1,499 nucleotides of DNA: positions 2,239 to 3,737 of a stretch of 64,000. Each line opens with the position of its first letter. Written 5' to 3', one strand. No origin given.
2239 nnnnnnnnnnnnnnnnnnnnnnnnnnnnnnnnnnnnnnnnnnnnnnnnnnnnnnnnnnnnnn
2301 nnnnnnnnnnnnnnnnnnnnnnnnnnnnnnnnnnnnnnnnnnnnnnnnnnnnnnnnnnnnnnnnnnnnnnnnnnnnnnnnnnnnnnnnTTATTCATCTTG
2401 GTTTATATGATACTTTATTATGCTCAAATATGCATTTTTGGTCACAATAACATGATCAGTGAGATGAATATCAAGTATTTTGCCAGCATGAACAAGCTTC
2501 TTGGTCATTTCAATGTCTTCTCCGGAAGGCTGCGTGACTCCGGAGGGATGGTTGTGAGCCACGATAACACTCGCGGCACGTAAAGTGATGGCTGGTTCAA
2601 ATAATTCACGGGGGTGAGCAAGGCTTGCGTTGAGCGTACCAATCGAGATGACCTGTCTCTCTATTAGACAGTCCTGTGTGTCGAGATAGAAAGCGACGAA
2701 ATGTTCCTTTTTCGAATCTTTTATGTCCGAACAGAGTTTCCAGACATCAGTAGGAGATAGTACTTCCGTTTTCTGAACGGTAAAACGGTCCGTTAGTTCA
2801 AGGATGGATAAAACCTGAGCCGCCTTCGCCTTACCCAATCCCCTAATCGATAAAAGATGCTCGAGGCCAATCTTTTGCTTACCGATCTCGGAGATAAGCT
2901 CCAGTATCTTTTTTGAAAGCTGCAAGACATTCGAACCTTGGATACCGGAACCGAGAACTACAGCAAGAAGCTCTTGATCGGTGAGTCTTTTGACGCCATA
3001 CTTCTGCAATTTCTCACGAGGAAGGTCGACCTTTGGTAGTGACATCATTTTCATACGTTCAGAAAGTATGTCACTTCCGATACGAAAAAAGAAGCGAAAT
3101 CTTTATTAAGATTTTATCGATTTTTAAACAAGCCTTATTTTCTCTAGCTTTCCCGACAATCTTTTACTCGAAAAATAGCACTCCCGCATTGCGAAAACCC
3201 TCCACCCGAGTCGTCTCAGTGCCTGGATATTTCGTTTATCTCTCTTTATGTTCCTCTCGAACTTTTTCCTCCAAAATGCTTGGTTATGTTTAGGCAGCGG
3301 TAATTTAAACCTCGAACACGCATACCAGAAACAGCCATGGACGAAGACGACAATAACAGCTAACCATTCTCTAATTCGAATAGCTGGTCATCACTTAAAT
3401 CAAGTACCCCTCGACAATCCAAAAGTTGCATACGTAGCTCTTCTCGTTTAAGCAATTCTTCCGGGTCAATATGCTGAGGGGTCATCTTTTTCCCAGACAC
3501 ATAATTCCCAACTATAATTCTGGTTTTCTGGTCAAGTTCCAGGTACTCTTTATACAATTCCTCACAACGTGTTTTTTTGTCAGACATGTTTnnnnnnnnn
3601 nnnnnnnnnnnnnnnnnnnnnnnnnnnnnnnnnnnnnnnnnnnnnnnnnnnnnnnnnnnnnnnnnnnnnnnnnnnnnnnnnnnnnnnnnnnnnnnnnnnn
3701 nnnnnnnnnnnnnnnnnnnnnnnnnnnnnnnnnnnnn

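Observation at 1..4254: Sau3AI-like R-M system plus RadC and a HEPN-like gene pair forming an AT-rich island immediately downstream of uvrB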

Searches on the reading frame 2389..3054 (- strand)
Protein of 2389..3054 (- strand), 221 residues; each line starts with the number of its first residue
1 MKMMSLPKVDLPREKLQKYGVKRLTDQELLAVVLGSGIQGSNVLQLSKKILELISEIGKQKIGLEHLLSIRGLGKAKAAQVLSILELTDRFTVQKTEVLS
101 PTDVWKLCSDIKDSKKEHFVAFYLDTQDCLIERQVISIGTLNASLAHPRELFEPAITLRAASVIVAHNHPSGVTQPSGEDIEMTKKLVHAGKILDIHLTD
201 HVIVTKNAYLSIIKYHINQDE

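Call 4: search_protein_families(library=pfam, proteins=[window:2389-3054:-], max_evalue=0.1)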
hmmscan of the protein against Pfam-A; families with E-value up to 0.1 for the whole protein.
window:2389-3054:- (221 aa): 4 families
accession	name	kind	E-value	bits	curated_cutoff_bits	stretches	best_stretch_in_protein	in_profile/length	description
PF04002.20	RadC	-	2.9e-39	134.2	22.1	1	100-212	3-116/121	RadC-like JAB domain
PF20582.4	UPF0758_N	-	1.3e-18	67.2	27.1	1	5-79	3-77/77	UPF0758 N-terminal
PF17833.7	pre-PUA_NIP7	-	0.0029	18.3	23.1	1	13-62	13-60/80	NIP7/UPF0113, pre-PUA domain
PF14464.11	Prok-JAB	-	0.012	15.9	25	1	161-192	67-95/114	Prokaryotic homologs of the JAB domain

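Call 5: search_protein_families(library=padloc, proteins=[window:2389-3054:-], max_evalue=0.1)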
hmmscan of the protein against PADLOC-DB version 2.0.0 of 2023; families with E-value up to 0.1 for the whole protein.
window:2389-3054:- (221 aa): 1 family
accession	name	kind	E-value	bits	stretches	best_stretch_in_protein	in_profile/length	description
PDLC00905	JAB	-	0.038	12.2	1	167-204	88-123/154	JAB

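Call 6: search_protein_families(library=ncbifam, proteins=[window:2389-3054:-], max_evalue=0.1)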
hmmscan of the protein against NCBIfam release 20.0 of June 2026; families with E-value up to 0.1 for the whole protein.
window:2389-3054:- (221 aa): 2 families
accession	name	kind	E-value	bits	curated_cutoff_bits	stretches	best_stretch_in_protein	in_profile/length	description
NF000642.1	PRK00024.1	equivalog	1.7e-62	210.8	180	1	13-213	1-207/212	RadC family protein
TIGR00608.1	radc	subfamily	9.3e-60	202.1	133.85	1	12-212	2-212/218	RadC family protein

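Call 42: find_homologous_proteins(query=window:2389-3054:-, max_evalue=1e-10)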
Query window:2389-3054:- (221 aa): 6317 proteins with E <= 1e-10 among 6755 candidates; the best 120 are listed.
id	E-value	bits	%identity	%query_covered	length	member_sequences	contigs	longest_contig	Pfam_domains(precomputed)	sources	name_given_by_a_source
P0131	1.1e-135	468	100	99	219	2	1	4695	PF04002.21,PF20582.5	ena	-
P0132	1.0e-119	416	87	99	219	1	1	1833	PF04002.21,PF20582.5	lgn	-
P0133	3.8e-116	404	85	99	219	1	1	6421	PF04002.21,PF20582.5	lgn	-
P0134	1.0e-91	324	69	97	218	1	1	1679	PF04002.21,PF20582.5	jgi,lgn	jgi:DNA repair protein RadC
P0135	1.5e-91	324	70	96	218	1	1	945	PF04002.21,PF20582.5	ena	-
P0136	6.6e-91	321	69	96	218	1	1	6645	PF04002.21,PF20582.5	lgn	-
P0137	2.5e-89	316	68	96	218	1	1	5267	PF04002.21,PF20582.5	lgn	-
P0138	7.0e-88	312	68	96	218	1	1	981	PF04002.21,PF20582.5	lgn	-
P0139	1.2e-87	311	66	98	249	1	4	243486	PF04002.21,PF20582.5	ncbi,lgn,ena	-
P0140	9.9e-87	308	66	98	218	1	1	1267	PF04002.21,PF20582.5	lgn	-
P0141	1.3e-86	307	67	98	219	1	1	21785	PF04002.21,PF20582.5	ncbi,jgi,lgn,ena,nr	ncbi:MAG TPA: DNA repair protein RadC [Candidatus Paceibacterota bacterium]|nr:DNA repair protein Ra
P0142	3.5e-86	306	65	96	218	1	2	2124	PF04002.21,PF20582.5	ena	-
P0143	4.5e-86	306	67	95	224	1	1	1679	PF04002.21,PF20582.5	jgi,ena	-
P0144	4.5e-86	306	66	95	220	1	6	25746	PF04002.21,PF20582.5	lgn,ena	-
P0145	8.3e-86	305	67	97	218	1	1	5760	PF04002.21,PF20582.5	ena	-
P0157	9.3e-85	301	65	95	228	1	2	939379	PF04002.21,PF20582.5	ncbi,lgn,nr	ncbi:MAG: DNA repair protein RadC [Candidatus Moranbacteria bacterium]|nr:DNA repair protein RadC [C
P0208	1.7e-82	294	62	98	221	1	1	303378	PF04002.21,PF20582.5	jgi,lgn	jgi:DNA repair protein RadC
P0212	2.5e-82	293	65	96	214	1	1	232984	PF04002.21,PF20582.5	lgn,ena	-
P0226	8.3e-82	292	64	95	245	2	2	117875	PF04002.21,PF20582.5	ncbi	ncbi:MAG: DNA repair protein RadC [Candidatus Paceibacterota bacterium]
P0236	2.8e-81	290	63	96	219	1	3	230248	PF04002.21,PF20582.5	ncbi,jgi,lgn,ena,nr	ncbi:MAG: DNA repair protein RadC [Candidatus Pacebacteria bacterium]|nr:DNA repair protein RadC [Ca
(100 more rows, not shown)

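Call 43: find_encoding_contigs(protein=P0133, flank=5000, max_places=1)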
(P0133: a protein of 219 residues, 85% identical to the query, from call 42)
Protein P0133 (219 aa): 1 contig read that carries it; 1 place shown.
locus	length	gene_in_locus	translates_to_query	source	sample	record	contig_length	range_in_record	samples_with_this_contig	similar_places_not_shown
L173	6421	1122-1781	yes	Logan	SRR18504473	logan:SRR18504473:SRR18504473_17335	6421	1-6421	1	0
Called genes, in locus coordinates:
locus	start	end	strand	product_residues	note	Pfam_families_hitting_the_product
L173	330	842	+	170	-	-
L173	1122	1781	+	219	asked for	PF20582:UPF0758_N, PF04002:RadC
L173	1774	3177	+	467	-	PF02976:MutH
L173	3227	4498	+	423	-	PF00145:DNA_methylase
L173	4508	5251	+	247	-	-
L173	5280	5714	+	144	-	PF01741:MscL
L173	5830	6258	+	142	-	PF02452:PemK_toxin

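Call 44: find_encoding_contigs(protein=P0139, flank=5000, max_places=1)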
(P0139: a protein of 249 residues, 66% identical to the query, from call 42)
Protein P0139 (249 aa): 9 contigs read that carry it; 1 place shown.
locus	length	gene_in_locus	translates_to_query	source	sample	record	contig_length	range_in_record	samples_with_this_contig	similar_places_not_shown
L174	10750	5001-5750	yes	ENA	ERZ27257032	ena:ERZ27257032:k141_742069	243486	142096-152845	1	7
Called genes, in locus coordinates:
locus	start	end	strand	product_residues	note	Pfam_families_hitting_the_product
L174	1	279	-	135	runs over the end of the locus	-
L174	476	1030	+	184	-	PF04011:LemA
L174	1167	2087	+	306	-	PF01435:Peptidase_M48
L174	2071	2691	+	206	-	PF01066:CDP-OH_P_transf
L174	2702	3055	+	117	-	-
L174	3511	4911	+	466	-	PF00999:Na_H_Exchanger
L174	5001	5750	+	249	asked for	PF20582:UPF0758_N, PF04002:RadC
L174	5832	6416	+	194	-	PF01420:Methylase_S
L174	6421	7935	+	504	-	PF12161:HsdM_N, PF02384:N6_Mtase, PF01170:UPF0020 (weak), PF07669:Eco57I (weak)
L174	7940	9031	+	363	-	PF14082:SduA_C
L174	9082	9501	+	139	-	-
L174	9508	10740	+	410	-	PF01420:Methylase_S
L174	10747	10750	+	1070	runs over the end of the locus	PF04313:HSDR_N, PF00270:DEAD (weak), PF04851:ResIII, PF18766:SWI2_SNF2, PF22679:T1R_D3-like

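Call 45: find_encoding_contigs(protein=P0157, flank=5000, max_places=1)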
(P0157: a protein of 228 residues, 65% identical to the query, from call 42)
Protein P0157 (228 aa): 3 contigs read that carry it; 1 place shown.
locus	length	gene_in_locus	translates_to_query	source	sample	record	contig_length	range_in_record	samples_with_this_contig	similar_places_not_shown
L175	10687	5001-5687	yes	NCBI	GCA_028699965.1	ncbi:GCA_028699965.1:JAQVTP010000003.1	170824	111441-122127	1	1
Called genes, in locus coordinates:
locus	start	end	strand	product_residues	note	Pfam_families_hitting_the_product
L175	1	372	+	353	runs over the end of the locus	PF02912:Phe_tRNA-synt_N, PF01409:tRNA-synt_2d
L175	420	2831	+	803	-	PF01588:tRNA_bind, PF03483:B3_4, PF03484:B5, PF17759:tRNA_synthFbeta, PF03147:FDX-ACB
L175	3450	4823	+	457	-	PF13727:CoA_binding_3, PF02397:Bac_transf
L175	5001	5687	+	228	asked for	PF20582:UPF0758_N, PF04002:RadC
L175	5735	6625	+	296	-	PF00145:DNA_methylase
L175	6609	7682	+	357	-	PF09561:RE_HpaII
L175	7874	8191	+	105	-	-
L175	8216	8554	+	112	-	-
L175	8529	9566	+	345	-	PF14082:SduA_C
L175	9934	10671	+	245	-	-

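Call 46: find_encoding_contigs(protein=P0212, flank=5000, max_places=1)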
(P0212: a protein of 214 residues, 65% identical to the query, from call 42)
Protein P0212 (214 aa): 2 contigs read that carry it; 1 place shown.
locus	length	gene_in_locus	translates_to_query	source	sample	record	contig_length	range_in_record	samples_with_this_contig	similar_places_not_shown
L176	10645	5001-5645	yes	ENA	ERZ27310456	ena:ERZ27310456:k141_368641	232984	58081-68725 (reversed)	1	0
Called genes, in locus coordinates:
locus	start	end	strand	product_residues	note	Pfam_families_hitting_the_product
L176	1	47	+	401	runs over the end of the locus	PF03781:FGE-sulfatase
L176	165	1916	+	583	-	PF00578:AhpC-TSA, PF08534:Redoxin, PF13905:Thioredoxin_8 (weak), PF17991:Thioredoxin_10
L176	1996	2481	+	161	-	PF09997:DUF2238 (weak)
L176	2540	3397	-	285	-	-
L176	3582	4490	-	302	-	PF18914:DUF5666 (weak)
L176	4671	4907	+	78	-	PF02201:SWIB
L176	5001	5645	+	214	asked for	PF20582:UPF0758_N, PF04002:RadC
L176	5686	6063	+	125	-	PF02604:PhdYeFM_antitox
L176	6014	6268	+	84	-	PF05016:ParE_toxin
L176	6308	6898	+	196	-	PF01420:Methylase_S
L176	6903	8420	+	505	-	PF12161:HsdM_N, PF02384:N6_Mtase, PF01170:UPF0020 (weak), PF07669:Eco57I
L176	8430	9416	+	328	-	-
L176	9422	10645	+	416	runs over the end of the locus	PF01420:Methylase_S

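Call 47: find_encoding_contigs(protein=P0236, flank=5000, max_places=1)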
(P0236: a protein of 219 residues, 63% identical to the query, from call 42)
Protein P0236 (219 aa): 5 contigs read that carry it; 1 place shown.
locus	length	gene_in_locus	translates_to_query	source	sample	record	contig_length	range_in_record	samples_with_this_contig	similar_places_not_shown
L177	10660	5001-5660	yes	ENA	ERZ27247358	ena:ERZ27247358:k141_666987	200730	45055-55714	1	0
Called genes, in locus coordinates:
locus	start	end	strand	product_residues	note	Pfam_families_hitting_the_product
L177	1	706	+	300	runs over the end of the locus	PF17773:UPF0176_N, PF00581:Rhodanese, PF12368:Rhodanese_C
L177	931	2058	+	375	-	PF00149:Metallophos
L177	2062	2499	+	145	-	-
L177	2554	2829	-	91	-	-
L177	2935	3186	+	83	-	PF01541:GIY-YIG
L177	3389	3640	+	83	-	PF01541:GIY-YIG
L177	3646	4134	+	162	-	PF01625:PMSR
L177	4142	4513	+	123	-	PF01641:SelR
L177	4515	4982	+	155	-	PF01878:EVE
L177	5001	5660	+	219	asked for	PF20582:UPF0758_N, PF04002:RadC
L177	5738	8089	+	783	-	PF04313:HSDR_N (faint), PF13588:HSDR_N_2 (weak), PF00270:DEAD, PF04851:ResIII, PF18766:SWI2_SNF2, PF00271:Helicase_C (faint), PF08463:EcoEI_R_C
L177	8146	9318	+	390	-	PF13784:Fic_N, PF02661:Fic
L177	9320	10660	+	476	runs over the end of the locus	PF12161:HsdM_N, PF02384:N6_Mtase, PF01170:UPF0020, PF20473:MmeI_Mtase (weak), PF07669:Eco57I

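Call 48: find_encoding_contigs(protein=P0208, flank=5000, max_places=1)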
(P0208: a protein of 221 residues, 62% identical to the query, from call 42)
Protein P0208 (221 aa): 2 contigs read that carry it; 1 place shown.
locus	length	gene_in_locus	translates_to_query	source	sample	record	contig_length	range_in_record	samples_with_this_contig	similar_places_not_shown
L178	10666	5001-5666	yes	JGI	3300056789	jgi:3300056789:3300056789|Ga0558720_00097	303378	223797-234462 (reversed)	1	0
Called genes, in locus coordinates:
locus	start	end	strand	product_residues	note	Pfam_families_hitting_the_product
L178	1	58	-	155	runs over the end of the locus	-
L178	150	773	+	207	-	-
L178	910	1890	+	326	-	PF13310:Virulence_RhuM, PF02661:Fic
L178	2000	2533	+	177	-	-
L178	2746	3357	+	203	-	PF20803:PaaX_M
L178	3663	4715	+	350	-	PF02661:Fic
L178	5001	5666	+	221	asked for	PF20582:UPF0758_N, PF04002:RadC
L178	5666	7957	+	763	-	PF04313:HSDR_N (weak), PF13588:HSDR_N_2, PF04851:ResIII, PF00270:DEAD, PF18766:SWI2_SNF2, PF08463:EcoEI_R_C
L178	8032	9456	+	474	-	PF12161:HsdM_N, PF02384:N6_Mtase, PF01170:UPF0020, PF20473:MmeI_Mtase (weak), PF07669:Eco57I (weak)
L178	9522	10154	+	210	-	-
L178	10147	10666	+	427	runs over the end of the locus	PF08843:AbiEii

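Call 49: find_encoding_contigs(protein=P0226, flank=5000, max_places=1)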
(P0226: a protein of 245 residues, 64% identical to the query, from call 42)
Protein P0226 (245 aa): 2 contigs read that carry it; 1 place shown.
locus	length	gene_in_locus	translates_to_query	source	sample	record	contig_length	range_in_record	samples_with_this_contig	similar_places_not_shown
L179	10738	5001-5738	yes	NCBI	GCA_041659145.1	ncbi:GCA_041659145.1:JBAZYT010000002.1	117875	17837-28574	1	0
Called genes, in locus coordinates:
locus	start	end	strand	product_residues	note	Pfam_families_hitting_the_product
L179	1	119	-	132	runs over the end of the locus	PF03073:TspO_MBR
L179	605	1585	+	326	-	PF00438:S-AdoMet_synt_N, PF02772:S-AdoMet_synt_M, PF02773:S-AdoMet_synt_C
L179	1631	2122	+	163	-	PF15891:Nuc_deoxyri_tr2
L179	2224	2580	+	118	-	PF12643:MazG-like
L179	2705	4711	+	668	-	PF19310:TOP_N, PF01432:Peptidase_M3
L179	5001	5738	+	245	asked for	PF20582:UPF0758_N, PF04002:RadC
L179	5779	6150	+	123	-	PF02604:PhdYeFM_antitox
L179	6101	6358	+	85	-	PF05016:ParE_toxin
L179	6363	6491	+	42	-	-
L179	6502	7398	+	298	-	PF00145:DNA_methylase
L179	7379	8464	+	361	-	PF09561:RE_HpaII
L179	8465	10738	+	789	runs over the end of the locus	PF00270:DEAD, PF04851:ResIII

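Call 63: search_protein_families(library=pfam, proteins=[L173:330-842:+], max_evalue=0.01)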
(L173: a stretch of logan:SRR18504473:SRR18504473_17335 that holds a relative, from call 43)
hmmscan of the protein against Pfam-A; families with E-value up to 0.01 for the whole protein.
L173:330-842:+ (170 aa): 0 families

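Call 65: find_related_loci(query=window:2389-3048:-, collection=viral_contigs, flank=6000)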
Query window:2389-3048:- (219 aa) in viral_contigs; peptide patterns used: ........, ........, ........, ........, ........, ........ (x = any residue, [..] = any of these).
37 stretches matched a pattern, but none encodes a relative of the query by tblastn (E <= 1e-3).

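Call 67: find_related_loci(query=A4, collection=viral_contigs, flank=6000)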
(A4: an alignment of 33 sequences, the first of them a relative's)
Query A4 (219 aa) in viral_contigs; peptide patterns used: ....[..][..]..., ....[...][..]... (x = any residue, [..] = any of these).
52 stretches matched a pattern, but none encodes a relative of the query by tblastn (E <= 1e-3).

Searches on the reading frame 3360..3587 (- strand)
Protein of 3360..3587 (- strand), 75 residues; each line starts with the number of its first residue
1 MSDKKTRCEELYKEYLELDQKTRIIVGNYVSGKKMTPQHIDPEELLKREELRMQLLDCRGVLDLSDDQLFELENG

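Call 4: search_protein_families(library=pfam, proteins=[window:3360-3587:-], max_evalue=0.1)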
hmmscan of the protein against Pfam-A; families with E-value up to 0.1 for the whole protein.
window:3360-3587:- (75 aa): 0 families

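Call 5: search_protein_families(library=padloc, proteins=[window:3360-3587:-], max_evalue=0.1)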
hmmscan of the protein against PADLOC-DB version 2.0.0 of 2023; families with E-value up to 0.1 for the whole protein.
window:3360-3587:- (75 aa): 0 families

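Call 6: search_protein_families(library=ncbifam, proteins=[window:3360-3587:-], max_evalue=0.1)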
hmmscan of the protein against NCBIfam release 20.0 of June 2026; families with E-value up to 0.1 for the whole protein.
window:3360-3587:- (75 aa): 1 family
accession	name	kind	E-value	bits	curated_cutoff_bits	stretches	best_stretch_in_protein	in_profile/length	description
TIGR03574.1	selen_PSTK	equivalog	0.024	14.1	290.5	1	3-43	176-216/249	L-seryl-tRNA(Sec) kinase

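Call 20: search_protein_families(library=pfam, proteins=[window:3360-3587:-], max_evalue=1)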
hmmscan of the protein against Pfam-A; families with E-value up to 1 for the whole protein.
window:3360-3587:- (75 aa): 0 families

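Call 85: predict_structure(protein=window:3360-3587:-)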
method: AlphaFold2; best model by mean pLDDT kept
length: 75 residues; sequences in the alignment: 1
mean_pLDDT: 76.6   pTM: 0.59
mean pLDDT of the five models: 76.6, 75.9, 75.0, 74.9, 72.3
residues with pLDDT >= 90: 11; 70-90: 42; 50-70: 12; < 50: 10
segments of 3 or more residues with pLDDT < 50: 25-33
pLDDT, mean of each block of 10 residues (from residue 1): 82 87 56 54 87 88 84 75
secondary structure, 60 per line:
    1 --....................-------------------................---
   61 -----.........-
elements in order: H3-22 H42-57 H66-74

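Call 86: search_protein_representatives(protein=window:3360-3587:-)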
Query: 75 residues. Proteins with E-value up to 0.001 (for the whole library): 27; up to 1e-10: 5; up to 1e-30: 0. The best 27 are listed.
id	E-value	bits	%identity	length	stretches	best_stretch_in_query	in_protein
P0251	9.6e-16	73.6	51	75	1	1-74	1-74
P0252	9.9e-14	67.2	51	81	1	3-74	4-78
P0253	2.9e-13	65.7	53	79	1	2-75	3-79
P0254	1.1e-12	63.9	50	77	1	1-74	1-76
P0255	2.3e-11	59.7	46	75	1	4-74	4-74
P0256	3.0e-10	56.2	45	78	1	1-74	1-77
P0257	4.5e-10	55.6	47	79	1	2-75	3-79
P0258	1.3e-09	54.1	41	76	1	2-75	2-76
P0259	1.3e-08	51.0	35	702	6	7-49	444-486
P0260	1.1e-07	48.1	39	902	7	7-40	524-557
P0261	1.7e-07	47.5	40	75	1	7-73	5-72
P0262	3.8e-07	46.4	33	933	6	7-50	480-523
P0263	4.6e-07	46.1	40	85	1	6-74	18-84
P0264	7.4e-07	45.4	44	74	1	4-75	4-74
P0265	9.7e-07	45.1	39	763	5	4-31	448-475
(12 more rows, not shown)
